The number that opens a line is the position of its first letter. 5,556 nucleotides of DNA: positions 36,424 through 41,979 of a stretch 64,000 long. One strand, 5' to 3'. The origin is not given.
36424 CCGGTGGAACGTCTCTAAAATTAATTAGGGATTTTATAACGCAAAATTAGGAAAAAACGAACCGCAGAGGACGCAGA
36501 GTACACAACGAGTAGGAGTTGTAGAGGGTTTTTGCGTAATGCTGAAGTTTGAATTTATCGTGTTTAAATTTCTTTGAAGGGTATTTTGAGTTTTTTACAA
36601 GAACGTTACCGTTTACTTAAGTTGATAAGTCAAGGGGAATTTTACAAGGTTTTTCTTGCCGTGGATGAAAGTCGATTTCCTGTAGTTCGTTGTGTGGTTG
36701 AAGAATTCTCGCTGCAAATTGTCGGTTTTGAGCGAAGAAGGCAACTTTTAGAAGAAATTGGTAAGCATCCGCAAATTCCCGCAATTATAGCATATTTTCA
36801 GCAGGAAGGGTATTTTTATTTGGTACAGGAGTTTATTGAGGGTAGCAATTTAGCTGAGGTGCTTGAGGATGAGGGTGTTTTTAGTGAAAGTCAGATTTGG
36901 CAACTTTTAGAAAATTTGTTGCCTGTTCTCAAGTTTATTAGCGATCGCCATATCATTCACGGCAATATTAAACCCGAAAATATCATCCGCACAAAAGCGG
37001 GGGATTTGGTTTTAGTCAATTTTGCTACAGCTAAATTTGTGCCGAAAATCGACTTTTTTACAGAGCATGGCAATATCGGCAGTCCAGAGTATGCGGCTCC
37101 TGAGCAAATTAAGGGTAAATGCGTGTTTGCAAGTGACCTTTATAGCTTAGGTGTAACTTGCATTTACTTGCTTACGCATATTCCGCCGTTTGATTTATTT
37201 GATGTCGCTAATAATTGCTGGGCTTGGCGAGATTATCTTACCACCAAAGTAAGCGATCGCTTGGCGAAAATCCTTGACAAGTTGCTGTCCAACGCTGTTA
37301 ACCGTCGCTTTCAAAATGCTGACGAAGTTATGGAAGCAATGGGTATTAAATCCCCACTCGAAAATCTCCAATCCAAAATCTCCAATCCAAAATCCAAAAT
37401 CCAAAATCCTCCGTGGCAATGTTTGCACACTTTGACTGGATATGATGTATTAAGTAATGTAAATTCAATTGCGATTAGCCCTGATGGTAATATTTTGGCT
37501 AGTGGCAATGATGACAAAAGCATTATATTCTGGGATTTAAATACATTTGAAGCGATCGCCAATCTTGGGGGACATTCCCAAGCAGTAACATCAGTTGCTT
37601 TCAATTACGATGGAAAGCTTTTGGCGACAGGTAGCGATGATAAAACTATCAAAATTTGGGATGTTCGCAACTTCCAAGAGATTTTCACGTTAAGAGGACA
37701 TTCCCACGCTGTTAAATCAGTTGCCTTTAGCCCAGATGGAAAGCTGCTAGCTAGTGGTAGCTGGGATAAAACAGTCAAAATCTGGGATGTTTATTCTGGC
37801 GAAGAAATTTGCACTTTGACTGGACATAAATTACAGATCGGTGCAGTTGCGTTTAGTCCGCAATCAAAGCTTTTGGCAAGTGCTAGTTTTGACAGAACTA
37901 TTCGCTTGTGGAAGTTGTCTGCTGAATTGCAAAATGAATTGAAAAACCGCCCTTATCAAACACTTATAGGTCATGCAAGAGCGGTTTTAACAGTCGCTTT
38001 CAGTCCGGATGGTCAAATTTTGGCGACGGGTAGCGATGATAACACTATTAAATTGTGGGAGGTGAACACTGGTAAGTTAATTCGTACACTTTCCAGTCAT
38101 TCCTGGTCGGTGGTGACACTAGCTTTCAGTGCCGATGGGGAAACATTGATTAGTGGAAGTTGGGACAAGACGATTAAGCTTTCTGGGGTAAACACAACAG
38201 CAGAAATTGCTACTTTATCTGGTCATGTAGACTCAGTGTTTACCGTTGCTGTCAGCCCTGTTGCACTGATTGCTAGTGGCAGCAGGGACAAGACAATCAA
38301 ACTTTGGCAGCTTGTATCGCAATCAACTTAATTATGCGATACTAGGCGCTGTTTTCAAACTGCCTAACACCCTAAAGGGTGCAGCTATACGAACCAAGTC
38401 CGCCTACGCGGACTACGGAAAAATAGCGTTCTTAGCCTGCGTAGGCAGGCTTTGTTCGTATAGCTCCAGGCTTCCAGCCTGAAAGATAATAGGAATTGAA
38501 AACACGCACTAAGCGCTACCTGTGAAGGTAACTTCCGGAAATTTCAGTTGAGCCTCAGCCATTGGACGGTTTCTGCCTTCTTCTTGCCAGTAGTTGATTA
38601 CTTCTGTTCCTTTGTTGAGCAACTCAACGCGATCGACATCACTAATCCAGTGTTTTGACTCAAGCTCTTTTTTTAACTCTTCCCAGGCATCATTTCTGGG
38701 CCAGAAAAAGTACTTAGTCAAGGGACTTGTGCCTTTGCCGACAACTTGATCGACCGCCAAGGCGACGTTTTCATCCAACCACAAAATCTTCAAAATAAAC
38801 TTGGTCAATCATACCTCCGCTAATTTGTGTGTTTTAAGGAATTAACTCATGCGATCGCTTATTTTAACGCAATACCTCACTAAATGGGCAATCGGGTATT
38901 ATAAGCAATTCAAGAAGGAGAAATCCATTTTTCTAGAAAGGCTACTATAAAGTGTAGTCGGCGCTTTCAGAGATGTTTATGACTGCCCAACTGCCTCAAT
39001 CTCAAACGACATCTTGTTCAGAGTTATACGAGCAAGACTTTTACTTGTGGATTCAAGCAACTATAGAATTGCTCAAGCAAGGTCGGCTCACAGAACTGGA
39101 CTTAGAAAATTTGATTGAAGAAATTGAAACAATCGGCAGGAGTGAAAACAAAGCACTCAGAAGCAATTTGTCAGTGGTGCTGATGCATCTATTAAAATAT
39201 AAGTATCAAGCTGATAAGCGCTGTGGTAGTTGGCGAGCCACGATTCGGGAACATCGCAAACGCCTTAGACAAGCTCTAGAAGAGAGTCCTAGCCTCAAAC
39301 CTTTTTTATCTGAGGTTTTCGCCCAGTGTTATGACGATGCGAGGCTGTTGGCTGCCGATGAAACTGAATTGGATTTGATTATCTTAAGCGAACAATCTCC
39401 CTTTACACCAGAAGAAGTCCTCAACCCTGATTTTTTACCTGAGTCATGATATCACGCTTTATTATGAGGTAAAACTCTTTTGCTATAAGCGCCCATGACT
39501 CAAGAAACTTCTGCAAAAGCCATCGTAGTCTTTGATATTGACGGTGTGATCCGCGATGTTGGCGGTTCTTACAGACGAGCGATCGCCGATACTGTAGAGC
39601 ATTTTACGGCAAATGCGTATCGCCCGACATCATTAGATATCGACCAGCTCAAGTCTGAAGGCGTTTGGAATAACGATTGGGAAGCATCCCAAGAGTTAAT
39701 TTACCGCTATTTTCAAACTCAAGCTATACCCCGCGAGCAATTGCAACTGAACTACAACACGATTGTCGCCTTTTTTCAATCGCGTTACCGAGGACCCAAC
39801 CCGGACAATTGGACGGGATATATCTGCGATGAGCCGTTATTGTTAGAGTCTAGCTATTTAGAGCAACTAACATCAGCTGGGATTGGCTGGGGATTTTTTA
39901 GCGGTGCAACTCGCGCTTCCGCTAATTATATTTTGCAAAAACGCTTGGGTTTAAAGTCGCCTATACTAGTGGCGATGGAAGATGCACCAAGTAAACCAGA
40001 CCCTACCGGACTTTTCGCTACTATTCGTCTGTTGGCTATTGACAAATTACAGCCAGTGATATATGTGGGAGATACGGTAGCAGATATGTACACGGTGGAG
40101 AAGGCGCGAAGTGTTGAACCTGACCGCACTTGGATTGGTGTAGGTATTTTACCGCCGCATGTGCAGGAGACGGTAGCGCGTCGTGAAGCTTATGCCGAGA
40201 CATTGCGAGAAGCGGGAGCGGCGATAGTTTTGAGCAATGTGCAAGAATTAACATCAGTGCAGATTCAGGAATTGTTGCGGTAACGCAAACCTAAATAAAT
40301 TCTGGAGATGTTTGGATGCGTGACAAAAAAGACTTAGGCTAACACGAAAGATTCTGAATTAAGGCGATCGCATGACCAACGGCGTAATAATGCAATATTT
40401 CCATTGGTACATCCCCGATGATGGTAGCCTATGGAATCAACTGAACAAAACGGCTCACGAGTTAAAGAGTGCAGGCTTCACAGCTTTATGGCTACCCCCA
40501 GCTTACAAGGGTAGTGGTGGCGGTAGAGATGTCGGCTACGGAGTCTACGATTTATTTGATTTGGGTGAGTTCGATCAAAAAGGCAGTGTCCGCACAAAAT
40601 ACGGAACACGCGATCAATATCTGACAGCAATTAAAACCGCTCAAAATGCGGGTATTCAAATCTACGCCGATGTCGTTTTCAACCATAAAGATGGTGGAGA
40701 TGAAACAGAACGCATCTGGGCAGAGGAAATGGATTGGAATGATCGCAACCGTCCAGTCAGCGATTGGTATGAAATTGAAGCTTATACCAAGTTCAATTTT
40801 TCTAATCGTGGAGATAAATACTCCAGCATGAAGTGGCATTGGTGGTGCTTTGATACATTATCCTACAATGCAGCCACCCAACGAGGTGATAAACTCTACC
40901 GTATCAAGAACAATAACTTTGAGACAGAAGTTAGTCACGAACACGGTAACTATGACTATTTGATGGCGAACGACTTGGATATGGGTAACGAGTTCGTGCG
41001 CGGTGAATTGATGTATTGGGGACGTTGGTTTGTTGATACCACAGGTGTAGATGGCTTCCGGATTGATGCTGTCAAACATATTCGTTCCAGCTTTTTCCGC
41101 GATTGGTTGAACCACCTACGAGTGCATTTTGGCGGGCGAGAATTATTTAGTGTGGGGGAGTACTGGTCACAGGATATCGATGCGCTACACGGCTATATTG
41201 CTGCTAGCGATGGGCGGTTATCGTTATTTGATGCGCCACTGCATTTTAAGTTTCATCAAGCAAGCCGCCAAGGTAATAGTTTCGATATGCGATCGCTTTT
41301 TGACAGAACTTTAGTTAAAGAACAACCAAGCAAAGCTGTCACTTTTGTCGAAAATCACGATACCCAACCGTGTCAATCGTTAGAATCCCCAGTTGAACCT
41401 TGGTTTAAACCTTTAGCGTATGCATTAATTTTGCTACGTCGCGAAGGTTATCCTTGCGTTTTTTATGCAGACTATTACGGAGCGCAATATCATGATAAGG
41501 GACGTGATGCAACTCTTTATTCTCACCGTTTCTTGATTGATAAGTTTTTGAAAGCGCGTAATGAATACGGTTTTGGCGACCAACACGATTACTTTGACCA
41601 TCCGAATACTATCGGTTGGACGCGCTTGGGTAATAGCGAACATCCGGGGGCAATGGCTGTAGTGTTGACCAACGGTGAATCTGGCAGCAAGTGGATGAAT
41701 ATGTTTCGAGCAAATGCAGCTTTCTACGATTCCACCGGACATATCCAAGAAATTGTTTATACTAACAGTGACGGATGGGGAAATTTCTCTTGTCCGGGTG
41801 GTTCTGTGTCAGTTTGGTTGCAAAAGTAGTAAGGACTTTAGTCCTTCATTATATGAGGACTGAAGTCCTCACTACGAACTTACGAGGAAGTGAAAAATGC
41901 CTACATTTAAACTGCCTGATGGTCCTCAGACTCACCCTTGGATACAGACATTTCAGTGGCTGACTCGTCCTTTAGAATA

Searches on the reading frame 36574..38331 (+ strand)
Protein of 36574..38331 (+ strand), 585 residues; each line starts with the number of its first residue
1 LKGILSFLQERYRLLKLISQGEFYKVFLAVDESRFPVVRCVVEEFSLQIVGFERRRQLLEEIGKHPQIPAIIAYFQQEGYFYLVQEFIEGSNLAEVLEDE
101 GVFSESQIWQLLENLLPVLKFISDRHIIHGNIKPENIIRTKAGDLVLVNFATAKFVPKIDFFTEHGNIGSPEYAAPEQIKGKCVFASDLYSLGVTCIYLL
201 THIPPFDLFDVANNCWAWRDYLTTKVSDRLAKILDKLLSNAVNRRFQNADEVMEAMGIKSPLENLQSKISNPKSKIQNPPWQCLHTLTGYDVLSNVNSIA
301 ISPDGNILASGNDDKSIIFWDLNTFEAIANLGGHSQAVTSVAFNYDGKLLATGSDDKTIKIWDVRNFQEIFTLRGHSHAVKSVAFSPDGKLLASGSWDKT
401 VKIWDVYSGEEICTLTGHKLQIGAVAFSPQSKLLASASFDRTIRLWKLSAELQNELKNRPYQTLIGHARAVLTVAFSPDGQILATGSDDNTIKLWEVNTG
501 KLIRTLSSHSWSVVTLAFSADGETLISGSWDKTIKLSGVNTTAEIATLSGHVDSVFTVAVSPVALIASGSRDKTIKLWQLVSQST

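Call 7: search_protein_families(library=ncbifam, proteins=[window:36574-38331:+], max_evalue=0.001)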
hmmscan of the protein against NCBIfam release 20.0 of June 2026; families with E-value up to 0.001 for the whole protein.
window:36574-38331:+ (585 aa): 15 families
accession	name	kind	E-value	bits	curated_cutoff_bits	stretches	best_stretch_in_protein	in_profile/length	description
NF047741.1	antiphage_MADS6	equivalog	7.4e-28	97.4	460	2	112-259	305-460/612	methylation-associated defense system protein kinase MAD6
NF033483.0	PknB_PASTA_kin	equivalog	3.6e-27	95.6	450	1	7-255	4-264/563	Stk1 family PASTA domain-containing Ser/Thr kinase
NF038150.1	lanthi_synth_IV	equivalog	2e-21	76.1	650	1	7-259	186-456/851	class IV lanthionine synthetase LanL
TIGR03903.1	TOMM_kin_cyc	equivalog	4.1e-16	58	705.75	1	48-201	21-184/1267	TOMM system kinase/cyclase fusion protein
NF052427.1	StpK7MSMEG_1200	equivalog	7.5e-12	44.5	900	1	11-207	8-210/601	serine/threonine protein kinase StpK7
NF038151.1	lanthi_synth_III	equivalog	1.5e-10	40.1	575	1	54-245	272-462/833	class III lanthionine synthetase LanKC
TIGR02608.1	delta_60_rpt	domain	3.2e-09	36.5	76.5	0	295-315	2-27/55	delta-60 repeat domain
NF033442.0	BREX_PglW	equivalog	2e-08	32.5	990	1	57-154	560-661/1391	BREX system serine/threonine kinase PglW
NF009651.0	PRK13184.1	equivalog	2.5e-07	29.1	839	1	10-206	2-231/932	serine/threonine-protein kinase PknD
NF053615.1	SerThrKinAfsKStmc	equivalog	2.4e-05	23.2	1300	1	86-207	92-214/809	protein serine/threonine kinase AfsK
NF052340.1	hydrazine_beta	equivalog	2.7e-05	23.4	560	1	298-484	37-225/372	hydrazine synthase subunit beta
NF043056.1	T4SS_LegK1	equivalog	8.6e-05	21.3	550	1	80-197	153-281/516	Dot/Icm T4SS effector kinase LegK1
TIGR02800.1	propeller_TolB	equivalog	0.0003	19.8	343.15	0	462-526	184-250/418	Tol-Pal system beta propeller repeat protein TolB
NF052342.1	hydrazine_BC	exception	0.0004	18.7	1250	1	298-435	43-183/690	hydrazine synthase subunit beta-gamma fusion subunit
NF011460.0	PRK14879.1-1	equivalog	0.00073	18.7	199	0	68-155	75-159/232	Kae1-associated kinase Bud32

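Call 8: search_protein_families(library=pfam, proteins=[window:36574-38331:+], max_evalue=0.00001)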
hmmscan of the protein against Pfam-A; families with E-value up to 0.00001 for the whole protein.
window:36574-38331:+ (585 aa): 52 families (the best 25 are shown)
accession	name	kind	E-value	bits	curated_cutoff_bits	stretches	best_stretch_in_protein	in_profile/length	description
PF00400.38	WD40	-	2.3e-84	274.7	27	6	368-405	2-39/39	WD domain, G-beta repeat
PF25173.1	Beta-prop_WDR3_1st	-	9.6e-74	247.5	154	2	285-448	23-184/184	WDR3 first beta-propeller domain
PF25174.1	Beta-prop_THOC3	-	4.8e-73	245.9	305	3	459-562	162-264/272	THOC3 beta-propeller domain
PF24814.1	WD40_Prp19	-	3.1e-58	197.5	320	2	372-536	44-203/281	Prp19 WD40 domain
PF25175.1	Beta-prop_WDR5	-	2.3e-56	191.7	250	3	463-580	5-123/296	WDR5 beta-propeller domain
PF24817.1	WD40_WDHD1_1st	-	1.9e-55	188.6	109.9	4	335-412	86-163/291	WDHD1 first WD40 domain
PF25172.1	Beta-prop_WDR3_2nd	-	5.7e-53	180.5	140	2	292-451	132-291/293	WDR3 second beta-propeller domain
PF24807.1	WD40_CDC20-Fz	-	1.2e-50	172.9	200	2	294-450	52-211/292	CDC20/Fizzy WD40 domain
PF25047.1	Beta-prop_TEP1_2nd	-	5.5e-45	153.9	89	3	413-580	35-204/255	TEP-1 second beta-propeller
PF25391.1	WD40_Gbeta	-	2e-41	142.6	150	3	358-451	165-258/340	G protein beta WD-40 repeat protein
PF24105.1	Beta-prop_CAF1B_HIR1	-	1.3e-40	139.9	80.5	2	324-450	59-203/383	CAF1B/HIR1 beta-propeller domain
PF23414.1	Beta-prop_EML_2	-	2.4e-39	135.7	90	2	298-453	3-158/266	Echinoderm microtubule-associated protein second beta-propeller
PF24796.1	WDR55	-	2e-38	132.6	200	3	294-407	54-167/296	WDR55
PF24805.1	EIF3I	-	1.1e-36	127.1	200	3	372-449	5-82/324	EIF3I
PF25168.1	Beta-prop_WDR36-Utp21_2nd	-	7.2e-36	124.6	84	3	291-394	196-298/335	WDR36/Utp21 second beta-propeller domain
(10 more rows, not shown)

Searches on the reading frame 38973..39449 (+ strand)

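Call 3: search_protein_families(library=pfam, proteins=[window:38973-39449:+], max_evalue=0.01)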
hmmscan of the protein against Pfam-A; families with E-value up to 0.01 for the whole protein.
window:38973-39449:+ (158 aa): 2 families
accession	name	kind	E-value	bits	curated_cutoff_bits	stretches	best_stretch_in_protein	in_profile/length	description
PF01724.21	DUF29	-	5.6e-52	176.1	22.5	1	18-155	1-138/138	Domain of unknown function DUF29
PF21153.3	NSUN5_N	-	0.0028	18.7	27.8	1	44-102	17-72/88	NOL1/NOP2/Sun domain family member 5, N-terminal domain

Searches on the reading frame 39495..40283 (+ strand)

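Call 3: search_protein_families(library=pfam, proteins=[window:39495-40283:+], max_evalue=0.01)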
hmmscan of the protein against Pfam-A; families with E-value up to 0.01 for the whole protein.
window:39495-40283:+ (262 aa): 2 families
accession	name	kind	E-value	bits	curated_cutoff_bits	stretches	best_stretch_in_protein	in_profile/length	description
PF00702.32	Hydrolase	-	1.7e-12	48.6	26.4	1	10-198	3-184/191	haloacid dehalogenase-like hydrolase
PF13419.12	HAD_2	-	8e-07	29.8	23.8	1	120-204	86-171/178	Haloacid dehalogenase-like hydrolase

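Call 7: search_protein_families(library=ncbifam, proteins=[window:39495-40283:+], max_evalue=0.001)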
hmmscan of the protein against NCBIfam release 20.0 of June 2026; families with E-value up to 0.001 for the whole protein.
window:39495-40283:+ (262 aa): 5 families
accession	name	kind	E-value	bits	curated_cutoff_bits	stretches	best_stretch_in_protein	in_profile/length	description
TIGR01548.1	HAD-SF-IA-hyp1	hypoth_equivalog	2.4e-65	219.8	140.2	1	10-204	2-197/197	TIGR01548 family HAD-type hydrolase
TIGR01549.1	HAD-SF-IA-v1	subfamily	2.8e-11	44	23.3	1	127-204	74-148/149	HAD-IA family hydrolase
TIGR01422.2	phosphonatase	equivalog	1.5e-08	34.2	220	1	121-204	106-192/251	phosphonoacetaldehyde hydrolase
TIGR03351.1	PhnX-like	hypoth_equivalog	0.00011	22.3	218.9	1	120-252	94-215/220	phosphonatase-like hydrolase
TIGR01449.2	PGP_bact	equivalog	0.00014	21.5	180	1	121-203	93-176/213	phosphoglycolate phosphatase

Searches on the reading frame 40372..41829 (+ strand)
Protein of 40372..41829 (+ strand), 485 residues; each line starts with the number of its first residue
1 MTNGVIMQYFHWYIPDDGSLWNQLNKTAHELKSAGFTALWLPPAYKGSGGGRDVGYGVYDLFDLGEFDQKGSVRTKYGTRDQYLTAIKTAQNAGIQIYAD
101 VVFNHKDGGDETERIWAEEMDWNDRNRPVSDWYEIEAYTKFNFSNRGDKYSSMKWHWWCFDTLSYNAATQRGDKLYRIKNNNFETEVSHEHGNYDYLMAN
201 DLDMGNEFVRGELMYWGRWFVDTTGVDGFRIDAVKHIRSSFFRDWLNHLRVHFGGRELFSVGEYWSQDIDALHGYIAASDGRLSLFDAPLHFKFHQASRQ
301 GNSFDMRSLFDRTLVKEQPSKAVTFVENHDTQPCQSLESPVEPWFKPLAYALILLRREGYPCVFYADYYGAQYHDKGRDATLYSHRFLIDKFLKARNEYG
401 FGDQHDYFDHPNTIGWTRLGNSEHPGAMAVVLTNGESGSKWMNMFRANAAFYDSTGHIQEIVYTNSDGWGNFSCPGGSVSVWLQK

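Call 3: search_protein_families(library=pfam, proteins=[window:40372-41829:+], max_evalue=0.01)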
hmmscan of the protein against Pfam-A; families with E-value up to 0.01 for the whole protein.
window:40372-41829:+ (485 aa): 3 families
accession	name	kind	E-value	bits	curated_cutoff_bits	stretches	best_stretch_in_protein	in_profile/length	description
PF00128.31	Alpha-amylase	-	1.1e-20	74.8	22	1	31-372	28-357/446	Alpha amylase, catalytic domain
PF02324.22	Glyco_hydro_70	-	5.2e-10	38.5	24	0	26-104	611-690/831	Glycosyl hydrolase family 70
PF09154.16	Alpha-amy_C_pro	-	1.8e-07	31.6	21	1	439-482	13-56/57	Alpha-amylase C-terminal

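Call 7: search_protein_families(library=ncbifam, proteins=[window:40372-41829:+], max_evalue=0.001)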
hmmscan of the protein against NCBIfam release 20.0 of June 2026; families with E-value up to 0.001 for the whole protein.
window:40372-41829:+ (485 aa): 13 families
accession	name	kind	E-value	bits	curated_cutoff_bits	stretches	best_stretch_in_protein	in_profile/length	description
NF006969.0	PRK09441.1-2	equivalog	5e-205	681.9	382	1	1-485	1-482/483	alpha-amylase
NF006972.0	PRK09441.1-5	equivalog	3.8e-196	652.5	804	1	2-485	32-514/514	alpha-amylase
NF006968.0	PRK09441.1-1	equivalog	1.1e-163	545.2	389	1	1-484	1-491/495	alpha-amylase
NF006971.0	PRK09441.1-4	equivalog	7.2e-161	536.2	781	1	1-484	1-481/484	alpha-amylase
NF006970.0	PRK09441.1-3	equivalog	9.2e-98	327.9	516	1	2-483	38-463/466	alpha-amylase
TIGR02456.1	treS_nterm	equivalog_domain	4.7e-11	41.9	678.35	1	24-331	30-308/539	maltose alpha-D-glucosyltransferase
TIGR02403.1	trehalose_treC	equivalog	1.4e-07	30.6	799.05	1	31-151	36-139/544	alpha,alpha-phosphotrehalase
NF007060.0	PRK09505.2-5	equivalog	4.2e-07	28.4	790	0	204-250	437-486/690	alpha-amylase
TIGR02402.1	trehalose_TreZ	equivalog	5e-06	25.1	538.8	0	30-105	120-185/545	malto-oligosyltrehalose trehalohydrolase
NF007051.0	PRK09505.1-1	equivalog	5.2e-05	21.4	864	1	30-243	247-475/686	alpha-amylase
NF007059.0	PRK09505.2-4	equivalog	0.00024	19.5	865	0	73-380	283-612/683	alpha-amylase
NF041321.1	Alpha-amyl_MalA_Halo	equivalog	0.00057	18.4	875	1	18-143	278-399/666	alpha-amylase MalA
NF007057.0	PRK09505.2-2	equivalog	0.00097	17.4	931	0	24-238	241-474/694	alpha-amylase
